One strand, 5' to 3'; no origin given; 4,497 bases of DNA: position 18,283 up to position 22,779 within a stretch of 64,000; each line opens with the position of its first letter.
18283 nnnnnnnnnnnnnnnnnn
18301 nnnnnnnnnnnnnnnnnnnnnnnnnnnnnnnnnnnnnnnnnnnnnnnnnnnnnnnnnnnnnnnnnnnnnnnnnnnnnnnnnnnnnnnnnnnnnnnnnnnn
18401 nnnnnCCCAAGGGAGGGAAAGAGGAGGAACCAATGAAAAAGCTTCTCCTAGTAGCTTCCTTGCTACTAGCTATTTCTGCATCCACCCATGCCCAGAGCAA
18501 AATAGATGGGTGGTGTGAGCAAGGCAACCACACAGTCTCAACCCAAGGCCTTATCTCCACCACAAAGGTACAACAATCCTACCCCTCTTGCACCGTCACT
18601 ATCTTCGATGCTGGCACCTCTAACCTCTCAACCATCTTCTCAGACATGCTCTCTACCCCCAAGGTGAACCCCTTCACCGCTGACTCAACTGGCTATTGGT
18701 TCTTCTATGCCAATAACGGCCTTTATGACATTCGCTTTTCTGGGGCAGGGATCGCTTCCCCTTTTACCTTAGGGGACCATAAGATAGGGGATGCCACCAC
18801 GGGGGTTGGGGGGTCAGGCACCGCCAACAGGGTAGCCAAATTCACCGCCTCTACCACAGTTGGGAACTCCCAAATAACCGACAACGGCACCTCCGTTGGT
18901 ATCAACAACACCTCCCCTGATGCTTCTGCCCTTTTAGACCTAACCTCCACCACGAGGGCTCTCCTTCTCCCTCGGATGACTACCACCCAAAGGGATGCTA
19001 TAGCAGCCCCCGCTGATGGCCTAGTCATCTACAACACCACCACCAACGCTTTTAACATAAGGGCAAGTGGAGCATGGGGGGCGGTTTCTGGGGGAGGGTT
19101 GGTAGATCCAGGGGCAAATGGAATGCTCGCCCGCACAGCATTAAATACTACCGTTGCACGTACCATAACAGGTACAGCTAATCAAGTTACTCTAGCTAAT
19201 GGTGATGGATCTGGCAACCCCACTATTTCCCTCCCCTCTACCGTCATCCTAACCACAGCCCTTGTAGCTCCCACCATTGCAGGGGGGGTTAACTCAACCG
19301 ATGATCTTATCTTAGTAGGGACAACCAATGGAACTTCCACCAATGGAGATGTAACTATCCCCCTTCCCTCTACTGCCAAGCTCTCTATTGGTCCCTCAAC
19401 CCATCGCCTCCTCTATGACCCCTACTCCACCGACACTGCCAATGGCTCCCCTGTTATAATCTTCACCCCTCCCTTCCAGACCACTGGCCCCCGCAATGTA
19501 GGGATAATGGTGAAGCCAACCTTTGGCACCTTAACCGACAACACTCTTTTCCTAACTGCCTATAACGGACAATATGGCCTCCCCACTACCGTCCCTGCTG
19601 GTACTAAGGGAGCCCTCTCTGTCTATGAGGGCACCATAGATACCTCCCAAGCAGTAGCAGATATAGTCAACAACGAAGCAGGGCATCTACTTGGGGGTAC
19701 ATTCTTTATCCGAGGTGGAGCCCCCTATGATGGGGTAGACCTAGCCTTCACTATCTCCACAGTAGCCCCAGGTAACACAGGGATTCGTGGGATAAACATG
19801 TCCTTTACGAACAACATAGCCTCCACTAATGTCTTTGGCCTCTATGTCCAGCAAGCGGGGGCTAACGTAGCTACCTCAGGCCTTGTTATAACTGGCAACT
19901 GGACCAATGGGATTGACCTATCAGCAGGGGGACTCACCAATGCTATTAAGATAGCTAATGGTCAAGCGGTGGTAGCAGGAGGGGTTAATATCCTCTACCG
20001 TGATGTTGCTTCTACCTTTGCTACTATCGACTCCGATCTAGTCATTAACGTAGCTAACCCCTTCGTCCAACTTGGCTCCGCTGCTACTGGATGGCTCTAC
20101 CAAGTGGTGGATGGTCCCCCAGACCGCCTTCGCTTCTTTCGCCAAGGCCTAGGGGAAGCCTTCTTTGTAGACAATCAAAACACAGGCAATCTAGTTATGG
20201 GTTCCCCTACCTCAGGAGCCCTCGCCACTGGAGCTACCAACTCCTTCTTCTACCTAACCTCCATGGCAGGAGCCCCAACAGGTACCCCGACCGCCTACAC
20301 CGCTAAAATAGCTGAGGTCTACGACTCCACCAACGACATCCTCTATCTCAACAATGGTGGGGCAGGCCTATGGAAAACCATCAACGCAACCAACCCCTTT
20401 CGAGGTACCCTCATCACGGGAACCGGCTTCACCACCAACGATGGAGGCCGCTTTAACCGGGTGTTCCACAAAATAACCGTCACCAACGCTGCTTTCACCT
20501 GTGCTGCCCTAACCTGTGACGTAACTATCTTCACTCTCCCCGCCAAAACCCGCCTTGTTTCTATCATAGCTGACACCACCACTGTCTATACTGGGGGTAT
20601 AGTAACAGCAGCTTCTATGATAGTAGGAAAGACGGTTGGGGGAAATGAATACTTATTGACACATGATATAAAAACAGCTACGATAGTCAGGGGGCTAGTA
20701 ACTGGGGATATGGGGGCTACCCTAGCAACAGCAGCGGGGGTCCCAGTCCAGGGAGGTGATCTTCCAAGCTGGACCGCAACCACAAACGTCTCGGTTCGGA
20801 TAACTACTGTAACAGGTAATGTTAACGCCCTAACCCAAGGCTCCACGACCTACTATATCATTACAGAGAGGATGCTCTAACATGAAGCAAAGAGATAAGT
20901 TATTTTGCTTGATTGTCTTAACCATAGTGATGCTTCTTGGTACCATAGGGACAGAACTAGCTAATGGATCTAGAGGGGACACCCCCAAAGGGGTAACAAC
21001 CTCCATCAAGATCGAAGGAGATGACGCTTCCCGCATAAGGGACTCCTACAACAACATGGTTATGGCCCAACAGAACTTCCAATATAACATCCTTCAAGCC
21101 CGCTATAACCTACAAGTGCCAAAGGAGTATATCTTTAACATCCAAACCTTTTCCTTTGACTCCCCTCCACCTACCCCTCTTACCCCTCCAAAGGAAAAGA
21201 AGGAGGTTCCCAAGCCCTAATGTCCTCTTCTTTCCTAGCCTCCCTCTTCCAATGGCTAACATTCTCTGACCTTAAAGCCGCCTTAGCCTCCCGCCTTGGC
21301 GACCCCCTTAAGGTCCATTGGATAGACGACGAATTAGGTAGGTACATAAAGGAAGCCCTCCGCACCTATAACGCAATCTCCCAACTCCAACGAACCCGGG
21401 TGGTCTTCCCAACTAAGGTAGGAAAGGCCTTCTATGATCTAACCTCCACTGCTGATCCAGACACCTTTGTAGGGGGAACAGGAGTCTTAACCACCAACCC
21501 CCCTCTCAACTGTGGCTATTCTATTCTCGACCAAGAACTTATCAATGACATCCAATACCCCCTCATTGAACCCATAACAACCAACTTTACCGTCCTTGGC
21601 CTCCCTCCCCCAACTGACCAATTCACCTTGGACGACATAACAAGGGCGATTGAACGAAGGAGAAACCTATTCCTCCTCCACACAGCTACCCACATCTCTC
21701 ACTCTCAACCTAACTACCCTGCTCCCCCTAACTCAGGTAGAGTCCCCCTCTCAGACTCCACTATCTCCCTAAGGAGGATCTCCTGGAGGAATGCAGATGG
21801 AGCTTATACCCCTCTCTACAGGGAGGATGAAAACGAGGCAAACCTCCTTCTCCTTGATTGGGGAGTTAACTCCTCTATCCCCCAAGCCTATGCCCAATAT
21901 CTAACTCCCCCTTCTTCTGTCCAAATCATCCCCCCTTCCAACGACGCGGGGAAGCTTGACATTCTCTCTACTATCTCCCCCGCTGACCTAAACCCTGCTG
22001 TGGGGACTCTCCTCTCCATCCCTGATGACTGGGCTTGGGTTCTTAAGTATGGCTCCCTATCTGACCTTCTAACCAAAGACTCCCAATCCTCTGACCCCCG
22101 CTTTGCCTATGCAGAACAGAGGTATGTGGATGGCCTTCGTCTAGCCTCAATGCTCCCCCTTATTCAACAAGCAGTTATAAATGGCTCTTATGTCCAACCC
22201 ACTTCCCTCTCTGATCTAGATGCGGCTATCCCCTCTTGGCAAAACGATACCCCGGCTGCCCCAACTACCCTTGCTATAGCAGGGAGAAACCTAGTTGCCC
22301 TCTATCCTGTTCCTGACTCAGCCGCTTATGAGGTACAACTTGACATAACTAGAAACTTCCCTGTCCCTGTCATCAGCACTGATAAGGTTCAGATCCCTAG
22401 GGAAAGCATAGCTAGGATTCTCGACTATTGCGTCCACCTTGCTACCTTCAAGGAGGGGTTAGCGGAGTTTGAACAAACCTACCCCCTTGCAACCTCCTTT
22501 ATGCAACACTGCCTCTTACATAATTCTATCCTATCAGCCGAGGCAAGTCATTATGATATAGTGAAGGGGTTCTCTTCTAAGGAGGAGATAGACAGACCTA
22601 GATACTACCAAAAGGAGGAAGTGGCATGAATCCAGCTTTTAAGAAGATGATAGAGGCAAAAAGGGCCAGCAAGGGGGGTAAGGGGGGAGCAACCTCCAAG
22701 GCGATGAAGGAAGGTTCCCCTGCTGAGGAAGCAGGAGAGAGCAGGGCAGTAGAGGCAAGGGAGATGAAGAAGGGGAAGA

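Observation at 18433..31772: Run of Sec-type signal peptides on fibre-like and beta-helix proteins inside the virion module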

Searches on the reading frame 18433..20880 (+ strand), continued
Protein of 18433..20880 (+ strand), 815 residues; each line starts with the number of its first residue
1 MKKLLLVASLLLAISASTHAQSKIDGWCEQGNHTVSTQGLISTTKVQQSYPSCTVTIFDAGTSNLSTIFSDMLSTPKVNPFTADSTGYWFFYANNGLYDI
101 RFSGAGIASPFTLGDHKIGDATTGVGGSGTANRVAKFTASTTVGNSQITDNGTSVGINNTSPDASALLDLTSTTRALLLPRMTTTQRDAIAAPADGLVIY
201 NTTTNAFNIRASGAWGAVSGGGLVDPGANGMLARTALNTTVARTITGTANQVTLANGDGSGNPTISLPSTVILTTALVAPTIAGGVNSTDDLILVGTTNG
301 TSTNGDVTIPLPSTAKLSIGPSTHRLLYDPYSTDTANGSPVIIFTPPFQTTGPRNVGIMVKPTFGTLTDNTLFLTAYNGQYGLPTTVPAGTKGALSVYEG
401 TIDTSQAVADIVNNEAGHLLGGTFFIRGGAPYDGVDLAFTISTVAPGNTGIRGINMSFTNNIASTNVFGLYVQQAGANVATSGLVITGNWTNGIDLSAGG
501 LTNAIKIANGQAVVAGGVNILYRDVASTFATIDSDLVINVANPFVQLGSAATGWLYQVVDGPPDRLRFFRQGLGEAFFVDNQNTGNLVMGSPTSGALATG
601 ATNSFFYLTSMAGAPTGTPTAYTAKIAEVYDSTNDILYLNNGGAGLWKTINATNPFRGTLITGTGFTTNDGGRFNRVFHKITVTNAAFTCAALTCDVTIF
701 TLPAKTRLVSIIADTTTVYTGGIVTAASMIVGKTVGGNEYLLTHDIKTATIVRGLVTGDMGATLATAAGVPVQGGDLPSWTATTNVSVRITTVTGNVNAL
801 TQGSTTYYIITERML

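Call 71: fold_search(model_id=the predicted structure, library=pdb)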
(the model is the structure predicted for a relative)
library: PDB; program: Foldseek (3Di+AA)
matches with E <= 10: 448; with E <= 0.001: 0
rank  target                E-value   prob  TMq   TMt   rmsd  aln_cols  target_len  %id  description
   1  9vyg_o                4.4e-03  1.00  0.08  0.47   3.6        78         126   19  Cyanopodophage Pan3 tail complex (released 2025-11-26)
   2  9vyg_m                9.8e-03  1.00  0.08  0.47   2.8        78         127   20  Cyanopodophage Pan3 tail complex (released 2025-11-26)
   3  7eeq_A                1.4e-02  1.00  0.09  0.57   4.3        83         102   19  Cyanophage Pam1 tail machine (released 2021-10-20)
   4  7kjk_A3               1.5e-02  1.00  0.07  0.39   6.8       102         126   19  The Neck region of Phage XM1 (6-fold symmetry) (released 2021-11-03)
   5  9e7m_Ta               4.1e-02  0.98  0.07  0.49   8.0       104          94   15  In situ cryoEM structure of bacteriophage Ur-lambda tail tip complex (released 2025-11-05)
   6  8bdw_H                4.9e-02  0.94  0.06  0.39   5.5        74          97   15  Crystal structure of CnaB2 domain from Lactobacillus plantarum (released 2023-02-22)
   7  6fwy_C                5.1e-02  0.66  0.06  0.15  14.9        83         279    8  Thioester domain of the Enterococcus faecium TIE86 protein (released 2018-08-08)
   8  7pq4_MODEL_1_A        5.4e-02  0.82  0.06  0.35  11.1        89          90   18  NMR Structure of RgpB C-terminal Domain (released 2022-09-28)
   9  6fwy_A                6.1e-02  0.63  0.06  0.15  15.0        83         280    8  Thioester domain of the Enterococcus faecium TIE86 protein (released 2018-08-08)
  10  3pcd_M                8.6e-02  0.93  0.06  0.20   7.3        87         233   16  PROTOCATECHUATE 3,4-DIOXYGENASE Y447H MUTANT (released 1998-05-27)
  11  5ag8_A                8.6e-02  0.69  0.05  0.23  10.2        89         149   19  CRYSTAL STRUCTURE OF A MUTANT (665I6H) OF THE C-TERMINAL DOMAIN OF RGPB (released 2016-04-06)
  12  8bdw_A                1.0e-01  0.63  0.05  0.34   8.1        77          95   16  Crystal structure of CnaB2 domain from Lactobacillus plantarum (released 2023-02-22)
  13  1ykm_B                2.3e-01  0.82  0.06  0.19   7.3        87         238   16  Protocatechuate 3,4-Dioxygenase Y408E mutant (released 2005-08-16)
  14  4fxt_E                2.5e-01  0.69  0.07  0.24   6.5       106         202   11  Crystal structure of a DUF3823 family protein (BACOVA_02663) from Bacteroides ovatus ATCC 8483 at 2.77 A resolution (released 2012-07-25)
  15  1yko_B                2.7e-01  0.77  0.06  0.19   7.3        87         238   16  Protocatechuate 3,4-Dioxygenase Y408H mutant (released 2005-08-16)
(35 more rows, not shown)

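Call 77: search_protein_families(library=phrogs, max_evalue=0.01, proteins=[L016:5302-7101:+, L016:14350-15114:+, L016:7369-7980:+])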
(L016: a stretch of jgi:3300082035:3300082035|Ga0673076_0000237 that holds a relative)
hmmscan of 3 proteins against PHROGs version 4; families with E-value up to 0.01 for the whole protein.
L016:5302-7101:+ (599 aa): 0 families

L016:14350-15114:+ (254 aa): 0 families

L016:7369-7980:+ (203 aa): 0 families

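Call 105: fold_search(model_id=the predicted structure, library=viral)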
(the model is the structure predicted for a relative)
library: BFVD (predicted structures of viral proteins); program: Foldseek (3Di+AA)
matches with E <= 10: 399; with E <= 0.001: 22
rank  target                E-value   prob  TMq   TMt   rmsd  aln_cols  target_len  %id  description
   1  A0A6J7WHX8            5.1e-08  1.00  0.11  0.13   5.7       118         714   30  Pectate lyase superfamily protein [uncultured Caudovirales phage]
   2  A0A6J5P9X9            4.5e-07  1.00  0.08  0.22  14.2       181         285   22  Uncharacterized protein [uncultured Caudovirales phage]
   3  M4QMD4                2.6e-06  1.00  0.10  0.34   4.4       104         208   20  (no name in the UniProt tables at hand)
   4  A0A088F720            3.7e-06  1.00  0.09  0.10   5.3       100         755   26  (no name in the UniProt tables at hand)
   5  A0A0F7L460            4.1e-06  1.00  0.09  0.23   5.4       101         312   17  Uncharacterized protein [uncultured marine virus]
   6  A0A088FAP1            4.6e-06  1.00  0.10  0.09   3.7       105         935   21  (no name in the UniProt tables at hand)
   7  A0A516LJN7            4.6e-06  1.00  0.09  0.11   5.2        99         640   19  (no name in the UniProt tables at hand)
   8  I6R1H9                4.6e-06  1.00  0.08  0.14  23.4       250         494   21  (no name in the UniProt tables at hand)
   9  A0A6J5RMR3            5.8e-06  0.85  0.08  0.10  22.3       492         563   17  Uncharacterized protein [uncultured Caudovirales phage]
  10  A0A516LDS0            6.5e-06  1.00  0.09  0.10   6.2       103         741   24  (no name in the UniProt tables at hand)
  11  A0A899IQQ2            1.3e-05  1.00  0.10  0.21   5.7       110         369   24  (no name in the UniProt tables at hand)
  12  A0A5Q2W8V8            1.8e-05  0.80  0.09  0.12  23.2       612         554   14  (no name in the UniProt tables at hand)
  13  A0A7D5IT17            3.2e-05  1.00  0.10  0.09  17.9       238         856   16  (no name in the UniProt tables at hand)
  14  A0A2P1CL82            4.8e-05  1.00  0.09  0.09   4.4       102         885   20  Tail spike protein [Pantoea phage vB_PagS_Vid5]
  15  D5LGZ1                5.4e-05  1.00  0.09  0.08   5.7        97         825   22  Conserved phage protein [Escherichia phage vB_EcoM_ECO1230-10]
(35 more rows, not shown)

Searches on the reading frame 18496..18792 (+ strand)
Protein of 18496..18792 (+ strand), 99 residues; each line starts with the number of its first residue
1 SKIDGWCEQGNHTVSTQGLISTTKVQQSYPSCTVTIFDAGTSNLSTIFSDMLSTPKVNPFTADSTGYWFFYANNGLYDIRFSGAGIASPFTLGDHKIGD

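Call 76: search_solved_structures(query=A3, max_evalue=10, show_alignments=3)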
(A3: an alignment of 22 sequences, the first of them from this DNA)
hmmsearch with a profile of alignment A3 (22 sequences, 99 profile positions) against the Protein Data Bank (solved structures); distinct sequences matched with E-value up to 10: 12.
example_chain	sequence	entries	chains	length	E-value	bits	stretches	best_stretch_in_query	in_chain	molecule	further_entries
9vyg_o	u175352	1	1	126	0.034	17.2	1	30-69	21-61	Tail spike protein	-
9vyg_n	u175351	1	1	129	0.034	17.2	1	30-69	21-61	Tail spike protein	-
9vyg_m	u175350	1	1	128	0.034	17.1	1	30-69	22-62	Tail spike protein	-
7eeq_A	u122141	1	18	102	0.084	15.9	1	36-69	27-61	Tailspike head-binding domain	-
9vyh_m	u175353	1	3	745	0.24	14.5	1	30-69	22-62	Tail spike protein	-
9oue_A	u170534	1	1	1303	0.31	14.1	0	46-76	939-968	Glucosyltransferase-S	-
9o9q_A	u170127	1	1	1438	0.32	14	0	46-76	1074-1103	Glucosyltransferase-S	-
9ogx_A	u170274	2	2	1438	0.32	14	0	46-76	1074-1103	Glucosyltransferase-S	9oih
9o9p_A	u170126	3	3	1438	0.33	14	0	46-76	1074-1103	Glucosyltransferase-S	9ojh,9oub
9oji_A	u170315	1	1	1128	0.46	13.5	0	46-76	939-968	Glucosyltransferase-S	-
7dod_C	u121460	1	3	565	0.55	13.3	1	54-89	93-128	Calicivirin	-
9b45_2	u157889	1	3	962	6.2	9.9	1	24-54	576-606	gp47 Tail fiber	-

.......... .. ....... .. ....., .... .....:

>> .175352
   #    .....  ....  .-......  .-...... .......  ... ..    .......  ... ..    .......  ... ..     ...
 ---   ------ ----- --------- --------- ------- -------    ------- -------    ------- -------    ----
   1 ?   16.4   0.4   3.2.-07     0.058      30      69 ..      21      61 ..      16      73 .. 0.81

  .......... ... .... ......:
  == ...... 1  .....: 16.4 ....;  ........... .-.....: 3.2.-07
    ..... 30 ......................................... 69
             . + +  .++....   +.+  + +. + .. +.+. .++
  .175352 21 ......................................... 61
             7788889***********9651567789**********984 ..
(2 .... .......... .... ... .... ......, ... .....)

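Call 77: search_protein_families(library=phrogs, max_evalue=0.01, proteins=[window:18496-18792:+])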
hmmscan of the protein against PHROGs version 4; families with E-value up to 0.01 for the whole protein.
seq(99 aa): 0 families

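Call 87: find_related_loci(query=A3, collection=viral_contigs, flank=6000)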
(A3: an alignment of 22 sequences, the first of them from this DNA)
Query A3 (99 aa) in viral_contigs; peptide patterns used: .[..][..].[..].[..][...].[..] (x = any residue, [..] = any of these).
94 stretches matched a pattern; 65 encode a relative of the query (tblastn E <= 1e-3); 65 distinct loci.
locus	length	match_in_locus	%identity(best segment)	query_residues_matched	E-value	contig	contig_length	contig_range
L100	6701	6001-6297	62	1-99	5e-39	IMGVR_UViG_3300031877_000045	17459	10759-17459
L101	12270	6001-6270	62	2-91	2e-35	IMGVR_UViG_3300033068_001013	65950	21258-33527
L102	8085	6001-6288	58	3-98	4e-35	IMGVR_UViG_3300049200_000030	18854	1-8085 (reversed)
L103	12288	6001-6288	58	3-98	4e-35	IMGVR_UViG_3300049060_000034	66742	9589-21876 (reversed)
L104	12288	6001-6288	58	3-98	4e-35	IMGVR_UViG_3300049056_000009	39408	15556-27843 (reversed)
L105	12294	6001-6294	57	2-99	2e-34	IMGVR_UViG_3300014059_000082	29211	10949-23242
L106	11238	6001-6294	57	2-99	1e-33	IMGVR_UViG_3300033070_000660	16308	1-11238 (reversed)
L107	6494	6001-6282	56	2-94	7e-32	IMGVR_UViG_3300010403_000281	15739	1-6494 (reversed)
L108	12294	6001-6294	54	2-99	1e-31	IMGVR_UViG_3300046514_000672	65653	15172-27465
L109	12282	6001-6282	56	4-97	2e-31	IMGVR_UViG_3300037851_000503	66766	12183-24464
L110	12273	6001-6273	60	2-92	1e-31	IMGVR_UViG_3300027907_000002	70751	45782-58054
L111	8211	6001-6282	62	1-92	4e-31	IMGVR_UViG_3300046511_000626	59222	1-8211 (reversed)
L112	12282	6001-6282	62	1-92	4e-31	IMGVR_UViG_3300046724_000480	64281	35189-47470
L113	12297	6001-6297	57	1-97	3e-31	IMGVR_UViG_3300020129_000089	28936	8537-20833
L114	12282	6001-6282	62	1-92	4e-31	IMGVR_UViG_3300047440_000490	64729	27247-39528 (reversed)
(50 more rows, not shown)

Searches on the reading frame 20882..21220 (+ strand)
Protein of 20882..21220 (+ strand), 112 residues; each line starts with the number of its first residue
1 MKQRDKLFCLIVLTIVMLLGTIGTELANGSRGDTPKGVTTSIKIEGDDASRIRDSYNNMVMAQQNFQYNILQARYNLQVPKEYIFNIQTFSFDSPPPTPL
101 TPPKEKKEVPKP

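Call 5: search_protein_families(library=pfam, max_evalue=0.01, proteins=[window:20882-21220:+])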
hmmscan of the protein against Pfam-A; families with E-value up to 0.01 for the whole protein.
window:20882-21220:+ (112 aa): 0 families

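Call 6: search_protein_families(library=phrogs, max_evalue=0.01, proteins=[window:20882-21220:+])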
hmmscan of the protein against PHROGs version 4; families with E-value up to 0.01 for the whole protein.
window:20882-21220:+ (112 aa): 0 families

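Call 77: search_protein_families(library=phrogs, max_evalue=0.01, proteins=[window:20882-21220:+])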
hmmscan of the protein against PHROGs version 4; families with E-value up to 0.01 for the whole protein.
window:20882-21220:+ (112 aa): 0 families

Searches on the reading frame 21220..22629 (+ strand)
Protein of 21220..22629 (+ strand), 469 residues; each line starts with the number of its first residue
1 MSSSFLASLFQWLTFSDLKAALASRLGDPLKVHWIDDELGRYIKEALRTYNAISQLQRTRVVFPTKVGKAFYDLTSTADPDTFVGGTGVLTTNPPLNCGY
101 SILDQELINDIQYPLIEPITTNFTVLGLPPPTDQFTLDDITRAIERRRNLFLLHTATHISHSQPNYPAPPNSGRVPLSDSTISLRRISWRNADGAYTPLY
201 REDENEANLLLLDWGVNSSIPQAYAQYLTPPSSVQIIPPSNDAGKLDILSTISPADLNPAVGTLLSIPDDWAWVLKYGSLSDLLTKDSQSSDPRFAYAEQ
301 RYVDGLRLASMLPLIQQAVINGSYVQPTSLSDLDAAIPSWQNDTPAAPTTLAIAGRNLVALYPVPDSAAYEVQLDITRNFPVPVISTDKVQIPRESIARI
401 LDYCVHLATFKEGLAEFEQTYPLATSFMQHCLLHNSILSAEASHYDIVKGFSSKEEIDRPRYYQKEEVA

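Call 5: search_protein_families(library=pfam, max_evalue=0.01, proteins=[window:21220-22629:+])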
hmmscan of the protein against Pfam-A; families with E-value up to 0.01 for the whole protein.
window:21220-22629:+ (469 aa): 1 family
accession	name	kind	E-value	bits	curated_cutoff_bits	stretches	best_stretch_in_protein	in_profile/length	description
PF24175.2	SU10_adaptor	-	9.5e-18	65.8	27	3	14-85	2-73/194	SU10 adaptor protein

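Call 6: search_protein_families(library=phrogs, max_evalue=0.01, proteins=[window:21220-22629:+])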
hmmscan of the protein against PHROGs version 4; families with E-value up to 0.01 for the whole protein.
window:21220-22629:+ (469 aa): 1 family
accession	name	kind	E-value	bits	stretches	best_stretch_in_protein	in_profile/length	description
phrog_399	-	head and packaging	2.7e-10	41.2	1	313-419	77-183/220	structural protein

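Call 13: find_related_loci(query=window:21220-22629:+, collection=viral_contigs, flank=10000)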
Query window:21220-22629:+ (469 aa) in viral_contigs; peptide patterns used: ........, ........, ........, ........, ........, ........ (x = any residue, [..] = any of these).
8 stretches matched a pattern; 4 encode a relative of the query (tblastn E <= 1e-3); 4 distinct loci.
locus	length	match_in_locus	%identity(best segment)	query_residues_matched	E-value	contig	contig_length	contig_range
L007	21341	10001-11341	33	10-467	7e-60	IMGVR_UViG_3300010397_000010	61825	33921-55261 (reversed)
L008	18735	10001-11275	33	13-462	2e-56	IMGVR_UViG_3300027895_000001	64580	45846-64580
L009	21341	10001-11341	31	10-462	1e-53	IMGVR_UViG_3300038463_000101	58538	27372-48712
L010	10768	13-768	34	213-467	8e-36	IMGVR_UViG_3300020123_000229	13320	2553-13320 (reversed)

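Call 64: search_protein_families(library=pfam, max_evalue=0.001, proteins=[L008:1946-5143:+, L009:4156-6729:+])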
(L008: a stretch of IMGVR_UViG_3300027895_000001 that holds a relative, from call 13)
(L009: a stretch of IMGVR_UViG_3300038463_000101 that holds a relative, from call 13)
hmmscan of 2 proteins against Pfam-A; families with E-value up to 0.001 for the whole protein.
L008:1946-5143:+ (1065 aa): 0 families

L009:4156-6729:+ (857 aa): 0 families

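Call 77: search_protein_families(library=phrogs, max_evalue=0.01, proteins=[L007:15493-17130:+])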
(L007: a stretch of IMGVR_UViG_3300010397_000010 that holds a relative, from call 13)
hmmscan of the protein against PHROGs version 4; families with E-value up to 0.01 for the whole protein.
L007:15493-17130:+ (545 aa): 2 families
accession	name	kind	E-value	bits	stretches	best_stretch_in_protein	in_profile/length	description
phrog_1645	-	head and packaging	6.6e-88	296.4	1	136-544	49-439/440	virion structural protein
phrog_5838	-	head and packaging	1.5e-18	67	1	276-366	568-659/1106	virion structural protein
